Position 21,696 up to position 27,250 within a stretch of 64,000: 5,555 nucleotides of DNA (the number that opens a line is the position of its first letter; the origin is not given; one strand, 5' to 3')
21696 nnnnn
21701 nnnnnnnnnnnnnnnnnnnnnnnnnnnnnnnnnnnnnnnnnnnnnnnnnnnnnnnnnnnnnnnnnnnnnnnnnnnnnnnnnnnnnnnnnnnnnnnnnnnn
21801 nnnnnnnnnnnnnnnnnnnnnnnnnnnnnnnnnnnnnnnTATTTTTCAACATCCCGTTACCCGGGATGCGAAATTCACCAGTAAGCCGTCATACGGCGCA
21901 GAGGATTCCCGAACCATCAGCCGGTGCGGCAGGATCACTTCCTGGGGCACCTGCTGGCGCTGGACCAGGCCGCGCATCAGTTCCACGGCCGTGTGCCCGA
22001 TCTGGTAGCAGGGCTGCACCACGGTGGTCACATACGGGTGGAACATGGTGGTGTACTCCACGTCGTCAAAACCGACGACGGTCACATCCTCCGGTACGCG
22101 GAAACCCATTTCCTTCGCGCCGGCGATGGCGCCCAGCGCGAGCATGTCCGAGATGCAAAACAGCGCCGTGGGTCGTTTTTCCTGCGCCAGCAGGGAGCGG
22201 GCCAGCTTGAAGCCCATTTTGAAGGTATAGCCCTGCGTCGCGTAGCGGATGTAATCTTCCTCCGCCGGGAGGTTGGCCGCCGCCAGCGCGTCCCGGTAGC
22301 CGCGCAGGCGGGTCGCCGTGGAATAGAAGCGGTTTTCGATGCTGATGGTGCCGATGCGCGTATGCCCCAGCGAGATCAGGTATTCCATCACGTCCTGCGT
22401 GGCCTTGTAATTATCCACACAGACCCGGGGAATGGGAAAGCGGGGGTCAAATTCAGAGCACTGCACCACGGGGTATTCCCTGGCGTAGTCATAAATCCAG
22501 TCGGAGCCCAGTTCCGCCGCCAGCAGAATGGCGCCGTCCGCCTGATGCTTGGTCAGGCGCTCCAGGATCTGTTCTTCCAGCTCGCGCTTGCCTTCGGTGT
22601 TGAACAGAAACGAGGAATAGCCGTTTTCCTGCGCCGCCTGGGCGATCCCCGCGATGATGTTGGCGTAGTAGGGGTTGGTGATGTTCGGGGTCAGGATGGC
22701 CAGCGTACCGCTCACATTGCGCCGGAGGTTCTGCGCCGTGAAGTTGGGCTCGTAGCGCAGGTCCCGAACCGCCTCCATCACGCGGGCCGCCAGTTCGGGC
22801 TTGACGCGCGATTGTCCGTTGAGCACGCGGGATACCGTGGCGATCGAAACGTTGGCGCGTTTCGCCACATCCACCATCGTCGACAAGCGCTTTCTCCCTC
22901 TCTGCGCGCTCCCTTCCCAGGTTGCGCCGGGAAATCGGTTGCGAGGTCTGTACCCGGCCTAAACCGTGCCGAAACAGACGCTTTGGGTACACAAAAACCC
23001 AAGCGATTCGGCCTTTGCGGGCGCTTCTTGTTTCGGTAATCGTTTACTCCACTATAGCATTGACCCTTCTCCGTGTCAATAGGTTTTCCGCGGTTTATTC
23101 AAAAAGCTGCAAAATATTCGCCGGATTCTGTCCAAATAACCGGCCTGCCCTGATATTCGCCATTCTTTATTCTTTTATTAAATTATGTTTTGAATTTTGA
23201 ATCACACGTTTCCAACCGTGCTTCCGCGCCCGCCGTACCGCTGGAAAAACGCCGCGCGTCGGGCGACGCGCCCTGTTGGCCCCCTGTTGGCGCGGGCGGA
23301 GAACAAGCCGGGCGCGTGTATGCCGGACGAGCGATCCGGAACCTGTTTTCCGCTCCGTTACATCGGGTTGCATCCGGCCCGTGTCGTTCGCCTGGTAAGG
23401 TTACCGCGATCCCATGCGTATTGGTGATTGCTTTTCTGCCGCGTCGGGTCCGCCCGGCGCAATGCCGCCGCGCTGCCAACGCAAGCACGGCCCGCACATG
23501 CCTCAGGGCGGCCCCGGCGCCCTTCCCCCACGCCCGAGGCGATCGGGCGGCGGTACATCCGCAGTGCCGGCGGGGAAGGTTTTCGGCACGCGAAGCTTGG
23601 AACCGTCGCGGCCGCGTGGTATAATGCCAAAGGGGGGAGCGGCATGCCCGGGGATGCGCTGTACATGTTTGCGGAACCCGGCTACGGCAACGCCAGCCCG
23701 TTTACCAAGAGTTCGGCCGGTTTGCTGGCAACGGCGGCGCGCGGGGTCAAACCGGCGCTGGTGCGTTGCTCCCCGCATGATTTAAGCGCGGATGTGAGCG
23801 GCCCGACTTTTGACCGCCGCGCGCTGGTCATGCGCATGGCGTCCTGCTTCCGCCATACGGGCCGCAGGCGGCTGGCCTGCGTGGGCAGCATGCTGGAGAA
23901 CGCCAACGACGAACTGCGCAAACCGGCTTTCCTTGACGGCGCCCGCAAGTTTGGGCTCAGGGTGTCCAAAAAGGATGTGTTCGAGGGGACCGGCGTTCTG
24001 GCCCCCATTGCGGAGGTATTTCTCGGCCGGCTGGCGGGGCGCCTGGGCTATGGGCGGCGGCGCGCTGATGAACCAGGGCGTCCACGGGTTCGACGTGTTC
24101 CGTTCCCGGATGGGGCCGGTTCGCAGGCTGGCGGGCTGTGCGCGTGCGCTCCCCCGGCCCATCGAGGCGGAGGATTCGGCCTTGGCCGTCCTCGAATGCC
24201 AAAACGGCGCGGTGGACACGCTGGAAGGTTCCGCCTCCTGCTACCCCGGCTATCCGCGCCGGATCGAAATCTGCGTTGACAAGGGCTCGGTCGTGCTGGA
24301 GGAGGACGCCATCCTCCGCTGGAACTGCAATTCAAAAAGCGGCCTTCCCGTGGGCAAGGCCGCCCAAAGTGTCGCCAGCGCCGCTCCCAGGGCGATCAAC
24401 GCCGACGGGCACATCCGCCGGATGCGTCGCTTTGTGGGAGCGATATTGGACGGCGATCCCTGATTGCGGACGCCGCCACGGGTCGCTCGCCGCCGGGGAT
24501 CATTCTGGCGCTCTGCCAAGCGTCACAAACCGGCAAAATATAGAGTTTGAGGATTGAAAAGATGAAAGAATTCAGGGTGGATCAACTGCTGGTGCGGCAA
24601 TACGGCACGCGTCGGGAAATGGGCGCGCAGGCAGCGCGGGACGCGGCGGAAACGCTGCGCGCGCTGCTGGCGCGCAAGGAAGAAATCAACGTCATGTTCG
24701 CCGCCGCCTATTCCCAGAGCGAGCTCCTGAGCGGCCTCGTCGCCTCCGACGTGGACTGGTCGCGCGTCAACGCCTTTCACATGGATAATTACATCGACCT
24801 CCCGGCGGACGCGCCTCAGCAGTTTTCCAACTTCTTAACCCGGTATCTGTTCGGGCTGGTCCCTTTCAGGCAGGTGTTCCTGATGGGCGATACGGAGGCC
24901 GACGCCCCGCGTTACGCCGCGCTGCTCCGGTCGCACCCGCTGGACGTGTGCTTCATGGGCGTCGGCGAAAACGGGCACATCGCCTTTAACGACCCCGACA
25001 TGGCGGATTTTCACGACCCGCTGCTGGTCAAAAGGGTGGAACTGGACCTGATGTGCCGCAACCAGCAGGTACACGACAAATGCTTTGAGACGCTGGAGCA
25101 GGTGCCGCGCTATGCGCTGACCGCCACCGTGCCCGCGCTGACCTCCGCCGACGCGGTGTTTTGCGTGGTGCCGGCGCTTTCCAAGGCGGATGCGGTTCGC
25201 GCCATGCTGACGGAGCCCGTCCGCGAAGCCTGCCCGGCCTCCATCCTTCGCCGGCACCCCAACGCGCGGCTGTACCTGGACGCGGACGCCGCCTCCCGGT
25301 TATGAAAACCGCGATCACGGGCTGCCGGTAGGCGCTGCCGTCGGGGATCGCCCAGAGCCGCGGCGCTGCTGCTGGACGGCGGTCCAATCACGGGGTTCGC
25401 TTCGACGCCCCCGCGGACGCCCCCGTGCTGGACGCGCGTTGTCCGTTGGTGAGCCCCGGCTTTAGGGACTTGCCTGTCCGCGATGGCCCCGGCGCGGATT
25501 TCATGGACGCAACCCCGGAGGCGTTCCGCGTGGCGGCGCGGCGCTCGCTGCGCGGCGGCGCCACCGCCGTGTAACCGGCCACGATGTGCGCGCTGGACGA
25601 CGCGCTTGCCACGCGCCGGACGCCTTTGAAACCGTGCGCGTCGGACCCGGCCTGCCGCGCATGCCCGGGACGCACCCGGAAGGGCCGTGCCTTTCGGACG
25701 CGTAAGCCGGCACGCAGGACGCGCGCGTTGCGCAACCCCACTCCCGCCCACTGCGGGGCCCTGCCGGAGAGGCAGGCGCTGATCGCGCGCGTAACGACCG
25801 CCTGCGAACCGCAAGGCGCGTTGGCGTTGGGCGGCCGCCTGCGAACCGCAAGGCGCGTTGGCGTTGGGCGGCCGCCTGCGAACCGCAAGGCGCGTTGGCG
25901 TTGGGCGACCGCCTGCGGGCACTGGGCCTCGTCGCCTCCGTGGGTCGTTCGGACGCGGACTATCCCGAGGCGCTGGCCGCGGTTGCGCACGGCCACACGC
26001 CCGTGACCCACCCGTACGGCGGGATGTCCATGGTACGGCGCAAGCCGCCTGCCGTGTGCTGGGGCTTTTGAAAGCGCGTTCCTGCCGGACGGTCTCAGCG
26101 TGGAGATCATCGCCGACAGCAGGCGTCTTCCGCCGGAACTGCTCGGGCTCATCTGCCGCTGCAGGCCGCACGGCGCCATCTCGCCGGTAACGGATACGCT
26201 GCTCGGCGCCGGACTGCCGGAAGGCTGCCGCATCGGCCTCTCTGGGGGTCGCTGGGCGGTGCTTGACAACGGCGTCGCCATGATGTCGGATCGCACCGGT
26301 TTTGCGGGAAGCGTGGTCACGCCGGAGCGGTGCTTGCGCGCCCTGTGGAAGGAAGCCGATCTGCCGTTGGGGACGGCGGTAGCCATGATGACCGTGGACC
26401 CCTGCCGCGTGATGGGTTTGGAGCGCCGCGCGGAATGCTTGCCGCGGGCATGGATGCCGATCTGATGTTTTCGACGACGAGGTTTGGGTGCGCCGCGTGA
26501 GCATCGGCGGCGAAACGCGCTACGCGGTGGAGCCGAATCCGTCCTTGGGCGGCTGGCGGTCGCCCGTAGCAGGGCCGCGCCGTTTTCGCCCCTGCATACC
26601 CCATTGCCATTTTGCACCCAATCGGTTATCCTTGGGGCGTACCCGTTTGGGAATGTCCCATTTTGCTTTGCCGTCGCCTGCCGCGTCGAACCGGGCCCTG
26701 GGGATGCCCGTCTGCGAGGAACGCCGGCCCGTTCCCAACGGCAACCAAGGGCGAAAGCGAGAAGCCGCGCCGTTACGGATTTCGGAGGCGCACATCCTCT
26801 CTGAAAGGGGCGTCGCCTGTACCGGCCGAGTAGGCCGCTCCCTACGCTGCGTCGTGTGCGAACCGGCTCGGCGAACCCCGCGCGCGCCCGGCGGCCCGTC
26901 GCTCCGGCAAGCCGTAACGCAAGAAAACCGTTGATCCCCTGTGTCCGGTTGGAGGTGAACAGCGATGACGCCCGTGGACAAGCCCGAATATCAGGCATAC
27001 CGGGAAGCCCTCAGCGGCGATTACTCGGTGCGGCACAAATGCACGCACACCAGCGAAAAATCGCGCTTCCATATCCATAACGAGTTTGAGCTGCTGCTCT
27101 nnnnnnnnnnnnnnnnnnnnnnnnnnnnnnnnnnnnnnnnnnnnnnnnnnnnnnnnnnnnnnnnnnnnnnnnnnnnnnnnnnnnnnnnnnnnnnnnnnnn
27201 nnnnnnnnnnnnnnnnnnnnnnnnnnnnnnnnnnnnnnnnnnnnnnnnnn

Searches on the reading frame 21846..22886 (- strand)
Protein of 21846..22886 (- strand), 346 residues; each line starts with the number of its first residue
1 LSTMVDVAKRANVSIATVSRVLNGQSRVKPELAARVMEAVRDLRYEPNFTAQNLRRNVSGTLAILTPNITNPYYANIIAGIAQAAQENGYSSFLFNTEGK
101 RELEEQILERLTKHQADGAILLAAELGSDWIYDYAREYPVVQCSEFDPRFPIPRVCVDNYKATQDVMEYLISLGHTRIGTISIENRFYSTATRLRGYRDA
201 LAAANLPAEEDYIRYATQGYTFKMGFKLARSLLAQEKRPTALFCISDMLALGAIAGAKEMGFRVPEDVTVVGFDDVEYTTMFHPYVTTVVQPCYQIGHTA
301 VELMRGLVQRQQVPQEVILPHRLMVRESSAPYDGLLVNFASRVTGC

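Call 80: search_protein_families(library=pfam, proteins=[window:21846-22886:-], max_evalue=0.01)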
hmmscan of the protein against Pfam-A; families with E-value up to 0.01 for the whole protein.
window:21846-22886:- (346 aa): 6 families
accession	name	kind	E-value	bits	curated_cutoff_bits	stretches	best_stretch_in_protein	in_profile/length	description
PF00532.27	Peripla_BP_1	-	5.9e-36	124.8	22.2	1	61-325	3-279/281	Periplasmic binding proteins and sugar binding domain of LacI family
PF13377.12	Peripla_BP_3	-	5.4e-34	118.1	26.5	1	168-329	2-167/167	Periplasmic binding protein-like domain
PF00356.27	LacI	-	1.1e-16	60.7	27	1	3-48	1-46/46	Bacterial regulatory proteins, lacI family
PF13407.12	Peripla_BP_4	-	8.2e-10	39.1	35.1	1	63-309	2-255/258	Periplasmic binding protein domain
PF01381.28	HTH_3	-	0.0001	22.7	23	1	3-39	11-47/55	Helix-turn-helix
PF13560.12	HTH_31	-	0.00012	22.8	27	1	5-39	18-53/64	Helix-turn-helix domain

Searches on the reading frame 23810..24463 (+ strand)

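Call 80: search_protein_families(library=pfam, proteins=[window:23810-24463:+], max_evalue=0.01)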
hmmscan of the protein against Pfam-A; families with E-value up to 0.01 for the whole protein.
window:23810-24463:+ (217 aa): 2 families
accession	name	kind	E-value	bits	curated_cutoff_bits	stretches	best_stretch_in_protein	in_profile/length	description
PF22725.1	GFO_IDH_MocA_C3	-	3.4e-19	69.5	27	1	65-161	28-123/124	GFO/IDH/MocA C-terminal domain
PF02894.22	GFO_IDH_MocA_C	-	1.2e-11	45.3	22.9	1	72-172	30-133/218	Oxidoreductase family, C-terminal alpha/beta domain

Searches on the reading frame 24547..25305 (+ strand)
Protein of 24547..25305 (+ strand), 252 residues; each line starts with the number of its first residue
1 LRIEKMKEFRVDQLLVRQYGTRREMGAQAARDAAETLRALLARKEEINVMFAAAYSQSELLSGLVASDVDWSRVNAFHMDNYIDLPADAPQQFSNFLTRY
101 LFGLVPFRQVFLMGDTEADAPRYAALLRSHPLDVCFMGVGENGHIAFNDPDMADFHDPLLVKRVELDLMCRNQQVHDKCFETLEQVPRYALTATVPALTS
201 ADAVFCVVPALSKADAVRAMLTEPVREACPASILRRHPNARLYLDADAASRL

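Call 3: search_protein_families(library=pfam, proteins=[window:24547-25305:+])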
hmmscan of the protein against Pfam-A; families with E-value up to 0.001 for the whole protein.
window:24547-25305:+ (252 aa): 1 family
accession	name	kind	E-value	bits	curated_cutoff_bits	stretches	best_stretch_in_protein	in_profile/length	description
PF01182.26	Glucosamine_iso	-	1.5e-16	61.4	27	1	22-236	3-218/225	Glucosamine-6-phosphate isomerases/6-phosphogluconolactonase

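Call 4: search_protein_families(library=ncbifam, proteins=[window:24547-25305:+])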
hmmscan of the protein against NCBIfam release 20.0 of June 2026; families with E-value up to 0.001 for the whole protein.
window:24547-25305:+ (252 aa): 8 families
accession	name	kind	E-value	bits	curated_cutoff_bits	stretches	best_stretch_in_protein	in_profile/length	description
NF001682.0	PRK00443.1-1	equivalog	3e-31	108.8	528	1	41-250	24-232/262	glucosamine-6-phosphate deaminase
TIGR00502.1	nagB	equivalog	3.2e-28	98.8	236.9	1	58-251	50-246/259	glucosamine-6-phosphate deaminase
NF001684.0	PRK00443.1-4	subfamily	9.9e-26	90.8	326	1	29-252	12-241/260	glucosamine-6-phosphate deaminase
NF002557.0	PRK02122.1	subfamily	3.2e-22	78.4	384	1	4-252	19-275/653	glucosamine-6-phosphate deaminase-like protein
NF001685.0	PRK00443.1-5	equivalog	1.5e-19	70.3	513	1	65-247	57-242/266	glucosamine-6-phosphate deaminase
NF007291.0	PRK09762.1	equivalog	1.7e-17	63.8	271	1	31-240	17-229/236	galactosamine-6-phosphate isomerase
NF009022.0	PRK12358.1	equivalog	1.8e-15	57.1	247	1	124-252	111-237/239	glucosamine-6-phosphate deaminase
TIGR01198.1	pgl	equivalog_domain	1.2e-13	51.1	124.45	1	20-251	3-233/234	6-phosphogluconolactonase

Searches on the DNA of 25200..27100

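Call 78: search_rna_families(source=window, start=25200, end=27100, threshold=evalue, max_evalue=0.01)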
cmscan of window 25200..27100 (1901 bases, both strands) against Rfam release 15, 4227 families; matches with E-value up to 0.01: 0.
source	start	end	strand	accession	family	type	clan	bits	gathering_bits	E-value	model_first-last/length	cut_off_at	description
